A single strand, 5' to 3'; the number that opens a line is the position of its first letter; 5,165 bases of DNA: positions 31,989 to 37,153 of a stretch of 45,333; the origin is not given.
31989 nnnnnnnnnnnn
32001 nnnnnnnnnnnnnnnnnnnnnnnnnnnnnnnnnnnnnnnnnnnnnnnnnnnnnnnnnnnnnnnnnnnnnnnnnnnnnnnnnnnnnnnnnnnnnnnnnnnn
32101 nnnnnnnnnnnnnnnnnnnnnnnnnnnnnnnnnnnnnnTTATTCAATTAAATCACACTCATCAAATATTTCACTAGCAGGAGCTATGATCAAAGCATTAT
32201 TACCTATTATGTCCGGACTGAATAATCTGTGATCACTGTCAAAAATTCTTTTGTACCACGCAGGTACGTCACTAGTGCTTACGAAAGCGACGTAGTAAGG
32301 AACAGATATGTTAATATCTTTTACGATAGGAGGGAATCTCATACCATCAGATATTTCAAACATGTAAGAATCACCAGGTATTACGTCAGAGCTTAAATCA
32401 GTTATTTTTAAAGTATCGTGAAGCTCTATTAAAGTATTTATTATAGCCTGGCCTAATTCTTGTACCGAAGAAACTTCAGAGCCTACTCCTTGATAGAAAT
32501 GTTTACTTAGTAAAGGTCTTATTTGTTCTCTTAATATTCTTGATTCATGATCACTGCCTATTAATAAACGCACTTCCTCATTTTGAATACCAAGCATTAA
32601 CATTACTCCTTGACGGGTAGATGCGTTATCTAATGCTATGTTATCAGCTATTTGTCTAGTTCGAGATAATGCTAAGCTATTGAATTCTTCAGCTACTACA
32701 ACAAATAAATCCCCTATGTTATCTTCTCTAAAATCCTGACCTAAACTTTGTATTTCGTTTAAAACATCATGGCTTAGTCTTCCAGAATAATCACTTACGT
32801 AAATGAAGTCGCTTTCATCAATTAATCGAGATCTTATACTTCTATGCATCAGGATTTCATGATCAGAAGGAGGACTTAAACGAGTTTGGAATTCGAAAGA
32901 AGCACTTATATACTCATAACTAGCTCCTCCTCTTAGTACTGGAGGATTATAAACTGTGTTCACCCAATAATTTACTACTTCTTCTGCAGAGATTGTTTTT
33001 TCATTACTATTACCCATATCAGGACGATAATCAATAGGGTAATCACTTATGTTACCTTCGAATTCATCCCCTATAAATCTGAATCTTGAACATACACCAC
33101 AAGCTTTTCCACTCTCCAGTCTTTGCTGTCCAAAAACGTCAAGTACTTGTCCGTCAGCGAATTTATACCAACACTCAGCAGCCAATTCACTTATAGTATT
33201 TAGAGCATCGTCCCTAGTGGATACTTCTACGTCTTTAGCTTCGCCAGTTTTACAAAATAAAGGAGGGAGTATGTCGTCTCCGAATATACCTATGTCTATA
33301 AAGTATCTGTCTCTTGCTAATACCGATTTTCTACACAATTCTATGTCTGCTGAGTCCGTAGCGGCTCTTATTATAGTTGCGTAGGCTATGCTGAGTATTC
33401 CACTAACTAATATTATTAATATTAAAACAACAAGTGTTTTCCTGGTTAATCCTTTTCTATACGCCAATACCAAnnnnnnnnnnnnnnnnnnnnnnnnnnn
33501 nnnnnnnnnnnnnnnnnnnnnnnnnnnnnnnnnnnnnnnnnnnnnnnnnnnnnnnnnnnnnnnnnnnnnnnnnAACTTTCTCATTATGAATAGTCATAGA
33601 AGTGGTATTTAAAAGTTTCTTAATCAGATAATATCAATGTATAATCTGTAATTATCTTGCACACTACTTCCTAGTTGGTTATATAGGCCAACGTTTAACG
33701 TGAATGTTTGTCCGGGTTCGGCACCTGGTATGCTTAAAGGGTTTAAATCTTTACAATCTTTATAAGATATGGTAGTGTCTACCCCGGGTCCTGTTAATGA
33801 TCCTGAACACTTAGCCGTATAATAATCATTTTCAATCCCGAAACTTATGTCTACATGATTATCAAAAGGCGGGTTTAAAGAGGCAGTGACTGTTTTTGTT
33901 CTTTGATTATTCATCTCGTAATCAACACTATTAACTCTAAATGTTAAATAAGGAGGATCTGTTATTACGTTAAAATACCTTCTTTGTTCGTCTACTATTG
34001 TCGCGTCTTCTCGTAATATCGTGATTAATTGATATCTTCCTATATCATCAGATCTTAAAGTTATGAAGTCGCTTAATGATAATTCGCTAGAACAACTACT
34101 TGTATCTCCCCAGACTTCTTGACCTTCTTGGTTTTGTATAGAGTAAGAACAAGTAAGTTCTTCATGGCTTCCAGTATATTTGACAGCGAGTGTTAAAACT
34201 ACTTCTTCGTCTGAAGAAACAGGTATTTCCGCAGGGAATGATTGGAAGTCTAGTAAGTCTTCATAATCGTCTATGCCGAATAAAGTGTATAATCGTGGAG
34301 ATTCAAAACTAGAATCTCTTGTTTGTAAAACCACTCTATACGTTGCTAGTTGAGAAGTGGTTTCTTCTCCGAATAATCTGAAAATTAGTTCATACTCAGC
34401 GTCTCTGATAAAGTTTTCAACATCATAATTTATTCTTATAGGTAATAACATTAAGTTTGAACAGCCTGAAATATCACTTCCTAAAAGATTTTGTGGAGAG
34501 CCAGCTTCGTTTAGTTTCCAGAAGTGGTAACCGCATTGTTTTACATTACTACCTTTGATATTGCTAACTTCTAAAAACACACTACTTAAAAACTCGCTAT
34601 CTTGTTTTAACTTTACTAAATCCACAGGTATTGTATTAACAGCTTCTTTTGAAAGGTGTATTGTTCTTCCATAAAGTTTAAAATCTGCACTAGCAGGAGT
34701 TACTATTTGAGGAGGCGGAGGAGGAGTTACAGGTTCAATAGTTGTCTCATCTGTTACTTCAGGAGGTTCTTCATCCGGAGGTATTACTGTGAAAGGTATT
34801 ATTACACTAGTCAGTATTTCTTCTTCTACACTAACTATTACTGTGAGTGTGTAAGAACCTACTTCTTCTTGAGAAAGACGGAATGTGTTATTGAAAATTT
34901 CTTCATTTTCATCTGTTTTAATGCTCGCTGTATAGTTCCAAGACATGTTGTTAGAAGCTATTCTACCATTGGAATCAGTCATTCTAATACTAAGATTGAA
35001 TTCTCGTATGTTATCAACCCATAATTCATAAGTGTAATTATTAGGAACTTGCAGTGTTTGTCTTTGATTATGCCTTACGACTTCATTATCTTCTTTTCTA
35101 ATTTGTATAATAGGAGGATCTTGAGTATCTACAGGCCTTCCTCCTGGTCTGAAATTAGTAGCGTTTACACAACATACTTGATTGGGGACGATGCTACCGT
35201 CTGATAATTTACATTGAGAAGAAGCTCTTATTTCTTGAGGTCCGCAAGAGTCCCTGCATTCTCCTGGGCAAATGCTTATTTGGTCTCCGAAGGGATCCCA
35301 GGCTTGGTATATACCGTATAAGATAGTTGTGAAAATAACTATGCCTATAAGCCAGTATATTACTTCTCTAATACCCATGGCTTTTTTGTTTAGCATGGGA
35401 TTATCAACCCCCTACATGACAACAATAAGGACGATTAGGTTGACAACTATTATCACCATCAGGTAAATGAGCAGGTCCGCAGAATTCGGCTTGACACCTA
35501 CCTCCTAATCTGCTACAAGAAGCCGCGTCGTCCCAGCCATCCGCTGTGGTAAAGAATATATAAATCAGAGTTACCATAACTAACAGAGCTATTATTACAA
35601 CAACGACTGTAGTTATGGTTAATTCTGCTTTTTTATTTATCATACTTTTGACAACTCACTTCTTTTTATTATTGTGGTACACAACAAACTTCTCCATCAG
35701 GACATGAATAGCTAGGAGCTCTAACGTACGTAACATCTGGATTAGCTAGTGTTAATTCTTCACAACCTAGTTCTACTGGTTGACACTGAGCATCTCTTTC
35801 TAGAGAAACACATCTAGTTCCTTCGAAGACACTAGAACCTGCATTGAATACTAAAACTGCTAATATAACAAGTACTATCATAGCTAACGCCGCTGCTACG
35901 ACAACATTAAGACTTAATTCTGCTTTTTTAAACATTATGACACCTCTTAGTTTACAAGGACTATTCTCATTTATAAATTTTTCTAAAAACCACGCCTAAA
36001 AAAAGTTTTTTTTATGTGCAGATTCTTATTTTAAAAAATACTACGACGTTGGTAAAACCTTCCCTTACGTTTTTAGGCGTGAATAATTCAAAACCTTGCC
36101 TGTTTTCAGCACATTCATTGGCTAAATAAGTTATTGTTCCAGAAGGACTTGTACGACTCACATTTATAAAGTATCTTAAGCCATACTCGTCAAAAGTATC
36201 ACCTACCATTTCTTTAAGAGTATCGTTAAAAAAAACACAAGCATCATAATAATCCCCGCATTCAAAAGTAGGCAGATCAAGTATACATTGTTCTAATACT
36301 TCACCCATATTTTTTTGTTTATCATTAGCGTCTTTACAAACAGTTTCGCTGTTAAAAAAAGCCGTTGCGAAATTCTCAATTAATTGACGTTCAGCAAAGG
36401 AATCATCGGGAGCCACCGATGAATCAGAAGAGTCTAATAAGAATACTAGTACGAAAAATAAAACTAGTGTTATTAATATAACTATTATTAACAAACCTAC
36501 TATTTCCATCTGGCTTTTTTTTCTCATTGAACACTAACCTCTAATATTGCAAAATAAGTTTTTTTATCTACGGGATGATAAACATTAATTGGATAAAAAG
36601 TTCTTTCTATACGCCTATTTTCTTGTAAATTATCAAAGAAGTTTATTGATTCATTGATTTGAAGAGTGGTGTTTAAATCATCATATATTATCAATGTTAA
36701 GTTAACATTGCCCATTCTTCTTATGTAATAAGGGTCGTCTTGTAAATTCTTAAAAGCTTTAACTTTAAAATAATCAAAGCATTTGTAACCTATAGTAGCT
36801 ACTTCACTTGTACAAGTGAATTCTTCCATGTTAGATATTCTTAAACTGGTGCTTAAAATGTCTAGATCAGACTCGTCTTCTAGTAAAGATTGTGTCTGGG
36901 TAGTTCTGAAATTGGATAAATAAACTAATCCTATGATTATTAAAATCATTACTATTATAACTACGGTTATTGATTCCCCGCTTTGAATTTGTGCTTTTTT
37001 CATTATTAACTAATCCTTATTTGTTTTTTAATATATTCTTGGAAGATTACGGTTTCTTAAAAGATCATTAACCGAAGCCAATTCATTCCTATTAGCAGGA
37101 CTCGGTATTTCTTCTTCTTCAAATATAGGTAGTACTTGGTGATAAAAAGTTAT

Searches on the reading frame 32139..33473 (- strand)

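Call 17: search_protein_families(library=pfam, proteins=[window:32139-33473:-], max_evalue=0.1)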
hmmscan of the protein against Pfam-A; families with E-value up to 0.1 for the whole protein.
window:32139-33473:- (444 aa): 1 family
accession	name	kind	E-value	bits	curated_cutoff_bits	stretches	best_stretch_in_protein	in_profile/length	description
PF04536.20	TPM_phosphatase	-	5.4e-05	23.7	22.1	1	226-330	1-115/125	TPM domain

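Call 78: search_protein_families(library=ncbifam, proteins=[window:32139-33473:-], max_evalue=0.1)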
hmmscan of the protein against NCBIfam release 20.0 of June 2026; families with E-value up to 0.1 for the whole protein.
window:32139-33473:- (444 aa): 0 families

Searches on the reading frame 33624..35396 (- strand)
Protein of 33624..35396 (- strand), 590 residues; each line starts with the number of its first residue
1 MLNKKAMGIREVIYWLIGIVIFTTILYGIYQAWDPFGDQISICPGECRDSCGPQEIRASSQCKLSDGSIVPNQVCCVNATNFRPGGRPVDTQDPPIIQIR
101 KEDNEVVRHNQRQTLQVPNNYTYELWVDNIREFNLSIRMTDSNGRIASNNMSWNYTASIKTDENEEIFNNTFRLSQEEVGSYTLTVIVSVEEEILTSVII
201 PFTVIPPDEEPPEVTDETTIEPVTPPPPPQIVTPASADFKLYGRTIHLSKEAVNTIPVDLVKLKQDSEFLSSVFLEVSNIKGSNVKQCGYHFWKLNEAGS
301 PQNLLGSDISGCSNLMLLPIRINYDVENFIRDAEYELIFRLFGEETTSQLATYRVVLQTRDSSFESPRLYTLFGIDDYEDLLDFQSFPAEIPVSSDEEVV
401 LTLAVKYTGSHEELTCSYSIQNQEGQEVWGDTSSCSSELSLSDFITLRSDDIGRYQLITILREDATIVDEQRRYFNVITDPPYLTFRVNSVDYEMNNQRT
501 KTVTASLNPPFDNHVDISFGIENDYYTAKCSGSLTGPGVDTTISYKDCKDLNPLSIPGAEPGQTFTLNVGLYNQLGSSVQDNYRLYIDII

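Call 17: search_protein_families(library=pfam, proteins=[window:33624-35396:-], max_evalue=0.1)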
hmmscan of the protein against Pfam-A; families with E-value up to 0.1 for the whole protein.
window:33624-35396:- (590 aa): 1 family
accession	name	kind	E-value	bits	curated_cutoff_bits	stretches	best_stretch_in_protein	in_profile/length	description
PF14524.12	Wzt_C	-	0.00014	22.3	30.4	1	393-440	28-74/143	Wzt C-terminal domain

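Call 78: search_protein_families(library=ncbifam, proteins=[window:33624-35396:-], max_evalue=0.1)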
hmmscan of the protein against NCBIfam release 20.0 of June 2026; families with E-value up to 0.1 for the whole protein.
window:33624-35396:- (590 aa): 1 family
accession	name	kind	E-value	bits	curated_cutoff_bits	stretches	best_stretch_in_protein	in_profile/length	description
NF008626.0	PRK11614.1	equivalog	0.026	14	441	1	435-503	52-120/237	high-affinity branched-chain amino acid ABC transporter ATP-binding protein LivF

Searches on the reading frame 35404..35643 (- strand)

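Call 78: search_protein_families(library=ncbifam, proteins=[window:35404-35643:-], max_evalue=0.1)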
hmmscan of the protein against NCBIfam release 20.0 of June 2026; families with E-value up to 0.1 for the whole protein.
window:35404-35643:- (79 aa): 2 families
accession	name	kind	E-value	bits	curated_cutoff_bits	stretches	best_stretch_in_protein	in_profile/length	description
NF042931.1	SAG1386_EF1546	equivalog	0.045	13.8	80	1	4-43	24-63/158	SAG1386/EF1546 family surface-associated protein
NF047776.1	LIC11485_Nterm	subfamily_domain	0.074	12.9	80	1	11-42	20-51/105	LIC_11485 family protein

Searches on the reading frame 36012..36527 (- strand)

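Call 17: search_protein_families(library=pfam, proteins=[window:36012-36527:-], max_evalue=0.1)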
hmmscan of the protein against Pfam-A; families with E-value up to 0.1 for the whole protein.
window:36012-36527:- (171 aa): 2 families
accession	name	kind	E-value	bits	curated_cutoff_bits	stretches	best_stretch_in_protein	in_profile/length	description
PF13800.11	Sigma_reg_N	-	0.046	14.4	26.3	1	2-32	8-38/91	Sigma factor regulator N-terminal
PF06143.16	Baculo_11_kDa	-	0.064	13.3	28.4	0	15-54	43-82/84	Baculovirus 11 kDa family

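Call 78: search_protein_families(library=ncbifam, proteins=[window:36012-36527:-], max_evalue=0.1)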
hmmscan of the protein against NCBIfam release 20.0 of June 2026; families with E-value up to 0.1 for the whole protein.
window:36012-36527:- (171 aa): 1 family
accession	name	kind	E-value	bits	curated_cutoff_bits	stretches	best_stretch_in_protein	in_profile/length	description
NF007973.0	PRK10697.1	equivalog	0.025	14.5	136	1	8-63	41-97/119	envelope stress response membrane protein PspC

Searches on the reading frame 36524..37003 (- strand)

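Call 17: search_protein_families(library=pfam, proteins=[window:36524-37003:-], max_evalue=0.1)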
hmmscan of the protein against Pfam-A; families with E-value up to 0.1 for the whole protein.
window:36524-37003:- (159 aa): 1 family
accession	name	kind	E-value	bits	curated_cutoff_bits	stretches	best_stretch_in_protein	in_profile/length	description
PF05568.16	ASFV_J13L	-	0.03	14.5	23.6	1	12-44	34-66/189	African swine fever virus J13L protein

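Call 78: search_protein_families(library=ncbifam, proteins=[window:36524-37003:-], max_evalue=0.1)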
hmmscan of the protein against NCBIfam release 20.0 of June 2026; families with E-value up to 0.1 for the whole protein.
window:36524-37003:- (159 aa): 1 family
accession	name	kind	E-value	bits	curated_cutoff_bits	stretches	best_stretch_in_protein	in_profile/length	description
NF007660.0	PRK10332.1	equivalog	0.016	15.7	86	1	5-63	6-64/107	prepilin-type N-terminal cleavage/methylation domain-containing protein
